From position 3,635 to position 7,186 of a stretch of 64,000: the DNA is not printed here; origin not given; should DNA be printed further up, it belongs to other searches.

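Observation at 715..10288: Island-borne HTH / SNF2 helicase / giant methyltransferase / Res-like helicase-nuclease operon: candidate hybrid (Type III-like plus DISARM-like) defence system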

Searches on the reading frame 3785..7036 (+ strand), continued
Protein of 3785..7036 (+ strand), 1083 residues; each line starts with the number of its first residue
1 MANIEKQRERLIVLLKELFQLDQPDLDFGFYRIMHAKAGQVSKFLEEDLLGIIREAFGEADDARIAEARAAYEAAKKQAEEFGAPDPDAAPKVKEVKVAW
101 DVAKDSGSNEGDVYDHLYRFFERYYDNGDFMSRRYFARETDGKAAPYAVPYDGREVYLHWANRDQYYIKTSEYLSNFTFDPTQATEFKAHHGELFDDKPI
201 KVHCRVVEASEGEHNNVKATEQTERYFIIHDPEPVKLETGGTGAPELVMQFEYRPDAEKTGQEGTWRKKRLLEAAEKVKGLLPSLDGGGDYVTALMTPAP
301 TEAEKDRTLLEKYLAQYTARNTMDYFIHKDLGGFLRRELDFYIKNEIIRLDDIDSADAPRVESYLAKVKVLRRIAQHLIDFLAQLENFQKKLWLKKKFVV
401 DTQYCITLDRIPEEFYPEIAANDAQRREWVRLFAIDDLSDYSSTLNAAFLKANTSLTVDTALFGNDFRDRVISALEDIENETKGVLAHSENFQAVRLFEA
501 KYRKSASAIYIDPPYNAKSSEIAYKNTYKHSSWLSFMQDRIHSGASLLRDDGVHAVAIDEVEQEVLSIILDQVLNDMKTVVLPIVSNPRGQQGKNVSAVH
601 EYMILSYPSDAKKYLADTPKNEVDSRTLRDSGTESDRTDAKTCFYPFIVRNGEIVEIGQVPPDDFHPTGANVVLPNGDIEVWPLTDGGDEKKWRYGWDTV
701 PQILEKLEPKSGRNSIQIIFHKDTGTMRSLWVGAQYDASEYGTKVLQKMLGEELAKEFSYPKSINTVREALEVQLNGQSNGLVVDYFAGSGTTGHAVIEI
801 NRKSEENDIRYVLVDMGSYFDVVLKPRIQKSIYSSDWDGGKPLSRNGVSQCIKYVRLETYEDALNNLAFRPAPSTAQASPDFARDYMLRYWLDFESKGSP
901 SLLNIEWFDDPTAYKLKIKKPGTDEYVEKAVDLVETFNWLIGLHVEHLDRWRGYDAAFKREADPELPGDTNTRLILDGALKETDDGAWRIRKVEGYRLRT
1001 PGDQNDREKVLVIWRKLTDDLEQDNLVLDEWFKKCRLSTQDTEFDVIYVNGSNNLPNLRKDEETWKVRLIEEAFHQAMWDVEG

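Call 78: fold_search(model_id=the predicted structure, library=pdb)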
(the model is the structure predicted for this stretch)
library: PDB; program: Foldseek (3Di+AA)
matches with E <= 10: 780; with E <= 0.001: 47
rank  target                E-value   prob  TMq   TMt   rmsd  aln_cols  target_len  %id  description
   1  6k0w_A                4.3e-17  1.00  0.20  0.39  20.2       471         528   19  DNA methyltransferase in complex with sinefungin (released 2019-12-11)
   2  4zcf_B                4.6e-16  1.00  0.22  0.37  21.8       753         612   15  Structural basis of asymmetric DNA methylation and ATP-triggered long-range diffusion by EcoP15I (released 2015-07-29)
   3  6k0w_B                1.6e-15  1.00  0.21  0.43  17.2       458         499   19  DNA methyltransferase in complex with sinefungin (released 2019-12-11)
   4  4zcf_A                2.1e-15  1.00  0.22  0.36  17.1       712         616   15  Structural basis of asymmetric DNA methylation and ATP-triggered long-range diffusion by EcoP15I (released 2015-07-29)
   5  7dsu_A                1.3e-14  1.00  0.21  0.52  13.5       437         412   18  Structure of Mod subunit of the Type III restriction-modification enzyme Mbo45V (released 2022-01-05)
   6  7dsu_B                3.2e-14  1.00  0.21  0.52  11.7       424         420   18  Structure of Mod subunit of the Type III restriction-modification enzyme Mbo45V (released 2022-01-05)
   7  6k0w_C                3.6e-13  1.00  0.20  0.47  14.1       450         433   17  DNA methyltransferase in complex with sinefungin (released 2019-12-11)
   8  6k0w_D                9.8e-13  1.00  0.21  0.49  11.3       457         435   18  DNA methyltransferase in complex with sinefungin (released 2019-12-11)
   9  6pbd_B                4.8e-09  1.00  0.17  0.51  11.0       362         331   14  DNA N6-Adenine Methyltransferase CcrM In Complex with Double-Stranded DNA Oligonucleotide Containing Its Recognition S (released 2019-10-23)
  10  6pbd_A                3.7e-08  1.00  0.18  0.52   9.8       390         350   12  DNA N6-Adenine Methyltransferase CcrM In Complex with Double-Stranded DNA Oligonucleotide Containing Its Recognition S (released 2019-10-23)
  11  2zif_A                9.6e-08  1.00  0.15  0.62  14.8       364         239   11  Crystal Structure of TTHA0409, Putative DNA Modification Methylase from Thermus thermophilus HB8- Complexed with S-Ade (released 2008-07-29)
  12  5hfj_C                1.9e-07  1.00  0.16  0.73   8.8       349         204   12  crystal structure of M1.HpyAVI-SAM complex (released 2016-11-16)
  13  2zie_A                2.0e-07  1.00  0.16  0.68  14.4       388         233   11  Crystal Structure of TTHA0409, Putatative DNA Modification Methylase from Thermus thermophilus HB8- Selenomethionine d (released 2008-07-29)
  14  2zif_B                2.0e-07  1.00  0.16  0.65  14.1       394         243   11  Crystal Structure of TTHA0409, Putative DNA Modification Methylase from Thermus thermophilus HB8- Complexed with S-Ade (released 2008-07-29)
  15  5hfj_A                2.2e-07  1.00  0.15  0.72   7.9       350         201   14  crystal structure of M1.HpyAVI-SAM complex (released 2016-11-16)
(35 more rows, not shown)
